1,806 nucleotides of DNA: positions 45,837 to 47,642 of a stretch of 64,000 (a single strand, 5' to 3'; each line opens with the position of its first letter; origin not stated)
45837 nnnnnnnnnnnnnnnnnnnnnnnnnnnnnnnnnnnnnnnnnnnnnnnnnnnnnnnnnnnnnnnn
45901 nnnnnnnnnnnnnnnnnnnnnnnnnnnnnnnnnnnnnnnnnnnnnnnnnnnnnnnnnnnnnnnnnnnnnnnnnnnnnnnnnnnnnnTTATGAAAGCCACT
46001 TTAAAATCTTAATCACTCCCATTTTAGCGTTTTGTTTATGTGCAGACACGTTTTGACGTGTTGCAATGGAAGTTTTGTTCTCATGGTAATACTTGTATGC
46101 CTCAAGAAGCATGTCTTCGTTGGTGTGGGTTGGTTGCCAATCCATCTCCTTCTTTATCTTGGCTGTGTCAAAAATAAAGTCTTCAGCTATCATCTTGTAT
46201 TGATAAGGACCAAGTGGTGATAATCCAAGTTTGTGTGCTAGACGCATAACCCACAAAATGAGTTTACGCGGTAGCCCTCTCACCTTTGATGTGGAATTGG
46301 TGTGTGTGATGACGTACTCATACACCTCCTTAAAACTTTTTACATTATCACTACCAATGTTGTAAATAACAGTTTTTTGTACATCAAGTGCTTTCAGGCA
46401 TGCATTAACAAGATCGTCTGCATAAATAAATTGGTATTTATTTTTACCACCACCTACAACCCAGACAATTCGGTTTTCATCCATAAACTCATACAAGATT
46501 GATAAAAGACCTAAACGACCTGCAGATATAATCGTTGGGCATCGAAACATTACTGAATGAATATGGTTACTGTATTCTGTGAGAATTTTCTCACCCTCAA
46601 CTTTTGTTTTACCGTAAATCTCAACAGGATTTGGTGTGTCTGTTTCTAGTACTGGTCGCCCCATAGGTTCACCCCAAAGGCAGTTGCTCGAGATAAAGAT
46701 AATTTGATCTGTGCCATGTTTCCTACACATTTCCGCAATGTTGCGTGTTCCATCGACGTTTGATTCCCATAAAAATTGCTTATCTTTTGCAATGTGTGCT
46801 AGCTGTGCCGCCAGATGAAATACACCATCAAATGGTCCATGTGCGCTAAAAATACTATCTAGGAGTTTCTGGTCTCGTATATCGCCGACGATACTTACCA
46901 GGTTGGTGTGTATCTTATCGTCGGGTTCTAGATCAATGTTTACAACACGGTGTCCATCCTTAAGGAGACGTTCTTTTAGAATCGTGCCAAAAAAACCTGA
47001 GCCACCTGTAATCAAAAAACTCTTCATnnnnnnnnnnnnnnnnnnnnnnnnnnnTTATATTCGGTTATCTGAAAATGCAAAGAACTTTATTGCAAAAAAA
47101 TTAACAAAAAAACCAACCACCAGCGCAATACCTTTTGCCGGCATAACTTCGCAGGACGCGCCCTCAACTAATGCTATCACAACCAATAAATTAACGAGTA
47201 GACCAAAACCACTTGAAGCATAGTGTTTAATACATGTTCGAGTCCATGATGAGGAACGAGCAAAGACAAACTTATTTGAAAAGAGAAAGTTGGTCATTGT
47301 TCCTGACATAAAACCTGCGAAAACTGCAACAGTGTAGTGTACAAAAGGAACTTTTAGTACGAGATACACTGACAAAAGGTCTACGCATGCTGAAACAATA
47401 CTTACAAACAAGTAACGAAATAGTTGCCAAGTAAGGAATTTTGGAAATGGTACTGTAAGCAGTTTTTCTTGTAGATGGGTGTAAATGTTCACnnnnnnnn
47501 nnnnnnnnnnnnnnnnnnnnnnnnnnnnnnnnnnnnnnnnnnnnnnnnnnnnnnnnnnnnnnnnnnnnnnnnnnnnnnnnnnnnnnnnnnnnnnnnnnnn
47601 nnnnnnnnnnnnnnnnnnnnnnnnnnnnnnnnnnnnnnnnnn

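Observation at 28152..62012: About 34-kb surface-glycan super-locus with at least 10 glycosyltransferases and accessory modification enzymes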

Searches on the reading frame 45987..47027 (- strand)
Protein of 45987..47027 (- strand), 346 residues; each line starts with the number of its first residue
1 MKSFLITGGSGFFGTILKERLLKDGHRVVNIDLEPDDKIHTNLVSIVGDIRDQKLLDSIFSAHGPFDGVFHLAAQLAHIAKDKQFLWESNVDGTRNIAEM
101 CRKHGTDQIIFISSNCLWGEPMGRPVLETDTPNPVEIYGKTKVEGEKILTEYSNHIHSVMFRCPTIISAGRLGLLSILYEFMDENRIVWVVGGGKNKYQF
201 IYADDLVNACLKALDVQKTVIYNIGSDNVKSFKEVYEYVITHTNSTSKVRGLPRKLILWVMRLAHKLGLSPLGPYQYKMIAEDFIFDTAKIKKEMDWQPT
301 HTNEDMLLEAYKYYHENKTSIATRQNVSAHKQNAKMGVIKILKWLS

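Call 4: search_protein_families(library=pfam, proteins=[window:45987-47027:-], max_evalue=0.01)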
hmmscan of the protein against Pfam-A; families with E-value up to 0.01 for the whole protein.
window:45987-47027:- (346 aa): 8 families
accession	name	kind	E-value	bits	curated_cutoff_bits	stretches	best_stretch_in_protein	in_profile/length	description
PF01370.27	Epimerase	-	1.9e-38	132.7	20.9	1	5-225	2-240/240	NAD dependent epimerase/dehydratase family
PF16363.11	GDP_Man_Dehyd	-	4.6e-27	95.8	27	1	5-307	1-329/332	GDP-mannose 4,6 dehydratase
PF04321.23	RmlD_sub_bind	-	1e-16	61.3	27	1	4-191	3-176/287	RmlD substrate binding domain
PF01073.25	3Beta_HSD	-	2.9e-16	59.8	22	1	5-213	1-228/280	3-beta hydroxysteroid dehydrogenase/isomerase family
PF07993.18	NAD_binding_4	-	6.4e-15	55.4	20.1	1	40-174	60-215/258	Male sterility protein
PF02719.21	Polysacc_synt_2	-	4e-12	46.3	20.2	1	35-158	48-158/293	Polysaccharide biosynthesis protein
PF13460.12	NAD_binding_10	-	0.0001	22.7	27.2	1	8-118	1-102/184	NAD(P)H-binding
PF08659.16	KR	-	0.0016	18.8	22.6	0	48-115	60-137/180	KR domain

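Call 13: search_protein_families(library=ncbifam, proteins=[window:45987-47027:-], max_evalue=0.001)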
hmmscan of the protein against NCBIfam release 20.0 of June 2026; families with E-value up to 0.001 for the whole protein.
window:45987-47027:- (346 aa): 27 families (the best 25 are shown)
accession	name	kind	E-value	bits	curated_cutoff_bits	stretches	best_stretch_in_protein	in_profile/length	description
TIGR01179.1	galE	equivalog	8e-28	97.2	262.3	1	4-157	2-167/332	UDP-glucose 4-epimerase GalE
TIGR02197.1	heptose_epim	equivalog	7.1e-23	81.2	274.6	2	5-148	2-148/316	ADP-glyceromanno-heptose 6-epimerase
TIGR03466.1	HpnA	hypoth_equivalog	5.7e-20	71.5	367.65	1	4-317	3-324/327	hopanoid-associated sugar epimerase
NF043036.1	ErythonDh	equivalog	2.2e-19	69.8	325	1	4-167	3-180/321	D-erythronate dehydrogenase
NF042422.1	oxyalk_red_OleD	equivalog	6.6e-19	68.4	580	1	4-217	3-218/329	2-alkyl-3-oxoalkanoate reductase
TIGR01181.1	dTDP_gluc_dehyt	equivalog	4.7e-18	65.4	365.1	1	4-320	2-317/321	dTDP-glucose 4,6-dehydratase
NF007956.0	PRK10675.1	subfamily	2.6e-15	56.4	394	1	4-152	3-163/338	UDP-glucose 4-epimerase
TIGR01214.1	rmlD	equivalog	1.8e-14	53.6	224.05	1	5-237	3-220/285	dTDP-4-dehydrorhamnose reductase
TIGR04180.1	EDH_00030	hypoth_equivalog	2.1e-13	50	475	1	5-241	2-254/297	NAD-dependent 4,6-dehydratase LegB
TIGR01777.1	yfcH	hypoth_equivalog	1.3e-12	47.9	207.35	1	5-260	2-257/292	TIGR01777 family oxidoreductase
NF042423.1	oxyalk_red_Shew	equivalog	5.1e-12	45.5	580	1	2-167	9-175/331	2-alkyl-3-oxoalkanoate reductase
NF008360.0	PRK11150.1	equivalog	1.9e-11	43.8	452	1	5-246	3-257/310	ADP-glyceromanno-heptose 6-epimerase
TIGR01746.1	Thioester-redct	subfamily_domain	1.2e-10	41.2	213.35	1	66-173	89-202/371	thioester reductase domain-containing protein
TIGR02622.1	CDP_4_6_dhtase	equivalog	1.2e-09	37.8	278.45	1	2-152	5-168/352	CDP-glucose 4,6-dehydratase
NF004520.0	PRK05865.1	equivalog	3.1e-09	35.3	1509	1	6-167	5-129/854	sugar epimerase family protein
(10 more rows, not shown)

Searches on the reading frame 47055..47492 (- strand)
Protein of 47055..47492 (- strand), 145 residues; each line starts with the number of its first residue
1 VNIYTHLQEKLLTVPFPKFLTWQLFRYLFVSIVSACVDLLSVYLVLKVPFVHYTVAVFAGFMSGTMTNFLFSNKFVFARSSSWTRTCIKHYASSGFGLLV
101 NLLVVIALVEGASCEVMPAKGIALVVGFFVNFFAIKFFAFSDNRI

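Call 4: search_protein_families(library=pfam, proteins=[window:47055-47492:-], max_evalue=0.01)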
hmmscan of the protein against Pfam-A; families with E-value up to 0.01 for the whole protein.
window:47055-47492:- (145 aa): 1 family
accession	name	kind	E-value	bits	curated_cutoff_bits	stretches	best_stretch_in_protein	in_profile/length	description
PF04138.20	GtrA_DPMS_TM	-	1.5e-15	57.9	26.1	1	26-140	1-117/117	GtrA/DPMS, transmembrane domain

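Call 13: search_protein_families(library=ncbifam, proteins=[window:47055-47492:-], max_evalue=0.001)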
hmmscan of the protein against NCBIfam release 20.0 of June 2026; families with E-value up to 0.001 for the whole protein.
window:47055-47492:- (145 aa): 0 families
